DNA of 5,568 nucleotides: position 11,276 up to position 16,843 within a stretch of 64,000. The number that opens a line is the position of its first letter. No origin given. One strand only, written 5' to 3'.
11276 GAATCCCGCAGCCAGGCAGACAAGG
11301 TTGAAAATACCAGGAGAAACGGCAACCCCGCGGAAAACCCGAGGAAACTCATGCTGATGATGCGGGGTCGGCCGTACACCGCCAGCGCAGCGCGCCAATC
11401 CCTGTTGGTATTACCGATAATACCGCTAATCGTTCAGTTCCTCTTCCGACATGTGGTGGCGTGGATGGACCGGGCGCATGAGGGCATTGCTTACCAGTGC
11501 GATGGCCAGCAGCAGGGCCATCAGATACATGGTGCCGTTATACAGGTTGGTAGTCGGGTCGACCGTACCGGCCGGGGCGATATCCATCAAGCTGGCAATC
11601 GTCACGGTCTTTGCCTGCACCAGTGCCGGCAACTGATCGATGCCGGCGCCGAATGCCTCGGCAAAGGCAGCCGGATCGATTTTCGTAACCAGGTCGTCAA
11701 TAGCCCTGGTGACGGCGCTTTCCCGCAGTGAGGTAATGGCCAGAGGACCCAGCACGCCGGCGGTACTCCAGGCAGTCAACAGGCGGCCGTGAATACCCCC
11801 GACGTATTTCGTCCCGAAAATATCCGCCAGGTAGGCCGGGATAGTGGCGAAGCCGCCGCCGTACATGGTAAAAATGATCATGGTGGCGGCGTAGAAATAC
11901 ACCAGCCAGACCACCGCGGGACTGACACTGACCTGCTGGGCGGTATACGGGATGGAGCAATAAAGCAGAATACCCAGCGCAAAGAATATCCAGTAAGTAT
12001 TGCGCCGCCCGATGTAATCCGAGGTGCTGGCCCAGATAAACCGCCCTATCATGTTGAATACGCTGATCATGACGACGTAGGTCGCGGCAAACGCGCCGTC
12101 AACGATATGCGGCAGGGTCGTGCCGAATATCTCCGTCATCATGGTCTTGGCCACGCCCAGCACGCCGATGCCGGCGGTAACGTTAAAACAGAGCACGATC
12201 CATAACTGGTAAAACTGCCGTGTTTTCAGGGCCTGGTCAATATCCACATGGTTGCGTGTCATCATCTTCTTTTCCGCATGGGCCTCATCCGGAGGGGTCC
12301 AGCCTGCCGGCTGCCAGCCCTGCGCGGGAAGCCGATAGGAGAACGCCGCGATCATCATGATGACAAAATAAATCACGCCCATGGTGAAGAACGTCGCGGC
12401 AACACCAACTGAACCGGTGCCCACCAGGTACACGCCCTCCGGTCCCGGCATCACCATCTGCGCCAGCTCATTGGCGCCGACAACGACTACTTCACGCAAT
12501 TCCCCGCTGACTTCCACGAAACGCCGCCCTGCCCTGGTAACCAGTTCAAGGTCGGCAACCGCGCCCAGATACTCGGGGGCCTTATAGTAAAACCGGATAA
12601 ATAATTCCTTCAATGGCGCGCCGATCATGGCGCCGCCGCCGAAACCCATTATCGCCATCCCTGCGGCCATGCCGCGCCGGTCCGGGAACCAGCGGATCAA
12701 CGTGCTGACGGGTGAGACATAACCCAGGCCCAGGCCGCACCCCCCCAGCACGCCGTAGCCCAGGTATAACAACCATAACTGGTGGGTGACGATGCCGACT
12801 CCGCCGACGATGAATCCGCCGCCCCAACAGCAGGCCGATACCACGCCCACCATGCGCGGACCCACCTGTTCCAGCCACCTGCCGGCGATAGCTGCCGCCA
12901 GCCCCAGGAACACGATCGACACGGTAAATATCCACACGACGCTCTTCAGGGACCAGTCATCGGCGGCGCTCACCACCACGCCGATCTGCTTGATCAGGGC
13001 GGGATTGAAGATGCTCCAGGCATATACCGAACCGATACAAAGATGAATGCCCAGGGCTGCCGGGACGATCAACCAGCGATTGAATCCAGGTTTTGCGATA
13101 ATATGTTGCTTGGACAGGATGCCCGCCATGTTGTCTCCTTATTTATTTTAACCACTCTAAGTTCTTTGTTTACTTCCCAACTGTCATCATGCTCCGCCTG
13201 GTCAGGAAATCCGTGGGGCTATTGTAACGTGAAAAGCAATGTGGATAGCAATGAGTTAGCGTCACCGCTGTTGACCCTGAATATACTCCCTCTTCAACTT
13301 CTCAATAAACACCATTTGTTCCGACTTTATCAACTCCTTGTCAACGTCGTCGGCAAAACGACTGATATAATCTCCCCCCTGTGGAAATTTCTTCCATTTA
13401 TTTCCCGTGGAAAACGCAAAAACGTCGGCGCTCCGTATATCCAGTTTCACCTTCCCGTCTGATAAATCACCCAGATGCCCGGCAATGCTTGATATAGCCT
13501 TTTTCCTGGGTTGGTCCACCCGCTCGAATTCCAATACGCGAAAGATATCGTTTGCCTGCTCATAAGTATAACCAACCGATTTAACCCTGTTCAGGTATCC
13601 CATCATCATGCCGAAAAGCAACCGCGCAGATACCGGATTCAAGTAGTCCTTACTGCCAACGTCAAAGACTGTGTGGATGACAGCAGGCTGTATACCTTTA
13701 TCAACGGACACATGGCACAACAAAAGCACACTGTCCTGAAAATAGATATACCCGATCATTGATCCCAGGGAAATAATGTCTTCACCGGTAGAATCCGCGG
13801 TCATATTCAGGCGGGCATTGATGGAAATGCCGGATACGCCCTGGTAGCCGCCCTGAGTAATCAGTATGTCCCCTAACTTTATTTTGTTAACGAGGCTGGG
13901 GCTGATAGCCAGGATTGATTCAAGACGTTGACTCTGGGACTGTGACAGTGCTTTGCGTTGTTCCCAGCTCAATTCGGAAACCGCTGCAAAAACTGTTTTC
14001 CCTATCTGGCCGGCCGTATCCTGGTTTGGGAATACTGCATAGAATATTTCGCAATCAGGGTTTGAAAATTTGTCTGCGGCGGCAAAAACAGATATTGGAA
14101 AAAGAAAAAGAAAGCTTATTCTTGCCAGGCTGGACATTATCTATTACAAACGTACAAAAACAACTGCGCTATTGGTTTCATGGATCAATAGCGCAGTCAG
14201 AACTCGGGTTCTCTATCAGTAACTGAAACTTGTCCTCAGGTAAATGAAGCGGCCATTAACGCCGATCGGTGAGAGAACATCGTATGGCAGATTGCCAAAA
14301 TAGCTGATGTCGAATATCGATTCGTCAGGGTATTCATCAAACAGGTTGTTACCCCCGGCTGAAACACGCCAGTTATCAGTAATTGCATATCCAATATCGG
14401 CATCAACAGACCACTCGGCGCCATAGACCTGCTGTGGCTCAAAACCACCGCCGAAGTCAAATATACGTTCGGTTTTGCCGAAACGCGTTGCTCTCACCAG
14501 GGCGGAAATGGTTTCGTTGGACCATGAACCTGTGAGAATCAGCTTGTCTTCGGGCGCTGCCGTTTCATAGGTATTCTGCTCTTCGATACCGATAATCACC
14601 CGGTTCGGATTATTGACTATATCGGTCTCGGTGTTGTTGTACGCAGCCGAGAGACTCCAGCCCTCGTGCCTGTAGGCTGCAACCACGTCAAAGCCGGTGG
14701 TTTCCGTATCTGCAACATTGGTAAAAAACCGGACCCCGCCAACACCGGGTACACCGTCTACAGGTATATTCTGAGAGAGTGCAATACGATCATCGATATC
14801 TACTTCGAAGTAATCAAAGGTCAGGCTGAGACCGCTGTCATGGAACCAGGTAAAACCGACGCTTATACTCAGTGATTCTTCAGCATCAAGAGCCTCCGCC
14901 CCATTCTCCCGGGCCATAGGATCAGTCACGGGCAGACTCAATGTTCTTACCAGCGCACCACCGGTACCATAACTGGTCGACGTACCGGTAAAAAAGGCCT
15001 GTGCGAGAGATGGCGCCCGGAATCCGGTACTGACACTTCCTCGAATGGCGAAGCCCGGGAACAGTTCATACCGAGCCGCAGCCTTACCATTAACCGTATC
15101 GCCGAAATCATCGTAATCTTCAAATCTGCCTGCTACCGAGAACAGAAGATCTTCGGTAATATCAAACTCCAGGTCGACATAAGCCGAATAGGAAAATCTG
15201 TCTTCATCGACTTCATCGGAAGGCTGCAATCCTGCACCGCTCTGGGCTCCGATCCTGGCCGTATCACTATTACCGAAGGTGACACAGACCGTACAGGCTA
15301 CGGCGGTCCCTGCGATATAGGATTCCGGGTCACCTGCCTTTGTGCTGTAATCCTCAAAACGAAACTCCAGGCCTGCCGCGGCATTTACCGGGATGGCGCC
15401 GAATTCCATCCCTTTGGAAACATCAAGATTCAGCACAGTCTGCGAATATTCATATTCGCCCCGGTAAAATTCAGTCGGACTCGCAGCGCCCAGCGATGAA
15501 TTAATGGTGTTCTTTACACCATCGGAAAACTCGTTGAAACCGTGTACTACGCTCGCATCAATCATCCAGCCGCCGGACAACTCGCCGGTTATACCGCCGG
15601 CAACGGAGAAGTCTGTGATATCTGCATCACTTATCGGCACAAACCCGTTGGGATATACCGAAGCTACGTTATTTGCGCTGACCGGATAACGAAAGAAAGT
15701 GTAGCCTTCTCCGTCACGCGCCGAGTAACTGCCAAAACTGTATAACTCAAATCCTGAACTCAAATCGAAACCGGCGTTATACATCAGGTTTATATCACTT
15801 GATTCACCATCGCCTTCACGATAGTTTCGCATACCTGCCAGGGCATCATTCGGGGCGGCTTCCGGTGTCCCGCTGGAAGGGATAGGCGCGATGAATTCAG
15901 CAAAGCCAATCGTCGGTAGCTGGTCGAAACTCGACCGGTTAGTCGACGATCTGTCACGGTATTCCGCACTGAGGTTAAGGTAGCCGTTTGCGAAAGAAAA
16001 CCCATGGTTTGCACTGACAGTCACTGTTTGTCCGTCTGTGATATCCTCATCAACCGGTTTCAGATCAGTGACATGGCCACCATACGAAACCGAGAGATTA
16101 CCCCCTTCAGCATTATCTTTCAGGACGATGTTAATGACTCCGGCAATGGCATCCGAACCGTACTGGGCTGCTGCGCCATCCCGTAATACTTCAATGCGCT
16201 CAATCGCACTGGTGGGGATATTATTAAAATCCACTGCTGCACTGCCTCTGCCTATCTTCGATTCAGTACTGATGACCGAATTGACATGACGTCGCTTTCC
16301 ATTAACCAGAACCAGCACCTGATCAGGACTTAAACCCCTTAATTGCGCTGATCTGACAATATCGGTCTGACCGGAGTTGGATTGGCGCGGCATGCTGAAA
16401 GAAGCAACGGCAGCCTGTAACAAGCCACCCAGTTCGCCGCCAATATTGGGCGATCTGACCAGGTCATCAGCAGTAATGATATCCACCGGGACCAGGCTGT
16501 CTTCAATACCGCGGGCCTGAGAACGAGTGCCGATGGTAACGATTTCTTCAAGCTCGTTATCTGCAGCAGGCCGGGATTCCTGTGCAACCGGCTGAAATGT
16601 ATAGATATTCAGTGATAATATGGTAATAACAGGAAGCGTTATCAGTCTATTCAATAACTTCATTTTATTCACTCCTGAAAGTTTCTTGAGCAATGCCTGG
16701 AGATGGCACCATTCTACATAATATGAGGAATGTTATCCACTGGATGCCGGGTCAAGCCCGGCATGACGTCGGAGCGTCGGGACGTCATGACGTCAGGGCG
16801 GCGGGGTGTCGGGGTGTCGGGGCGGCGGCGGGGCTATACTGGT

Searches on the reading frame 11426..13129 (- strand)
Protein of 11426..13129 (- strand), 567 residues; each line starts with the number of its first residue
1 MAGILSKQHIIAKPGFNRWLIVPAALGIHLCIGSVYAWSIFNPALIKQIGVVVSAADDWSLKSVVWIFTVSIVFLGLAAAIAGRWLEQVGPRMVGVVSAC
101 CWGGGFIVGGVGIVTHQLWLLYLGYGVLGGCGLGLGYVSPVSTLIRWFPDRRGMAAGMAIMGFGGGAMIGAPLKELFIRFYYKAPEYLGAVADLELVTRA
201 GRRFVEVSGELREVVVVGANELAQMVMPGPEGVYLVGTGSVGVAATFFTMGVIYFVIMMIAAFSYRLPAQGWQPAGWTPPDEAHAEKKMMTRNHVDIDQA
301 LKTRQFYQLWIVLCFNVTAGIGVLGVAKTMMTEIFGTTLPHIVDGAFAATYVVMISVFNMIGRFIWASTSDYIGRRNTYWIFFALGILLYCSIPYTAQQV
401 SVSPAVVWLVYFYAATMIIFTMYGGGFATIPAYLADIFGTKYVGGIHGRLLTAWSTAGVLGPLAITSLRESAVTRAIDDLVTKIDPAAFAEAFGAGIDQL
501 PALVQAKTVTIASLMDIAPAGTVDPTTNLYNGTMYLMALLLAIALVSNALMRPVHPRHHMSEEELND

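Call 14: search_protein_families(library=ncbifam, proteins=[window:11426-13129:-], max_evalue=1e-30)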
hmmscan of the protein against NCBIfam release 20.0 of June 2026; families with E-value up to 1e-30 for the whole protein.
window:11426-13129:- (567 aa): 3 families
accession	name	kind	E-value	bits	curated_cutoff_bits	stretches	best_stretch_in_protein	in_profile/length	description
NF049980.1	SfMCT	equivalog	2.7e-96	322.5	320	2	239-471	151-364/378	L-lactate MFS transporter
TIGR00890.1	2A0111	subfamily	1.8e-50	172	374.85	1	18-467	2-353/377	oxalate/formate antiport family MFS transporter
TIGR04259.1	oxa_formateAnti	equivalog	6e-32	111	335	0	241-466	153-363/405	oxalate/formate MFS antiporter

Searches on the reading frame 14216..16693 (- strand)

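Call 14: search_protein_families(library=ncbifam, proteins=[window:14216-16693:-], max_evalue=1e-30)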
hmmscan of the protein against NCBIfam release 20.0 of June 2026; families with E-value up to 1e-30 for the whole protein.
window:14216-16693:- (825 aa): 0 families

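Call 81: search_protein_families(library=pfam, proteins=[window:14216-16693:-], max_evalue=0.00001)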
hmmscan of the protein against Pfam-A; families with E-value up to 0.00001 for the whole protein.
window:14216-16693:- (825 aa): 2 families
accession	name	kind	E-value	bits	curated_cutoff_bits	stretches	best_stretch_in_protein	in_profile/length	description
PF00593.30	TonB_dep_Rec_b-barrel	-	7e-40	138.6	27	1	389-784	91-436/436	TonB dependent receptor-like, beta-barrel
PF07715.20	Plug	-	2.9e-18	66.8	23.9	1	65-186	4-107/107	TonB-dependent Receptor Plug Domain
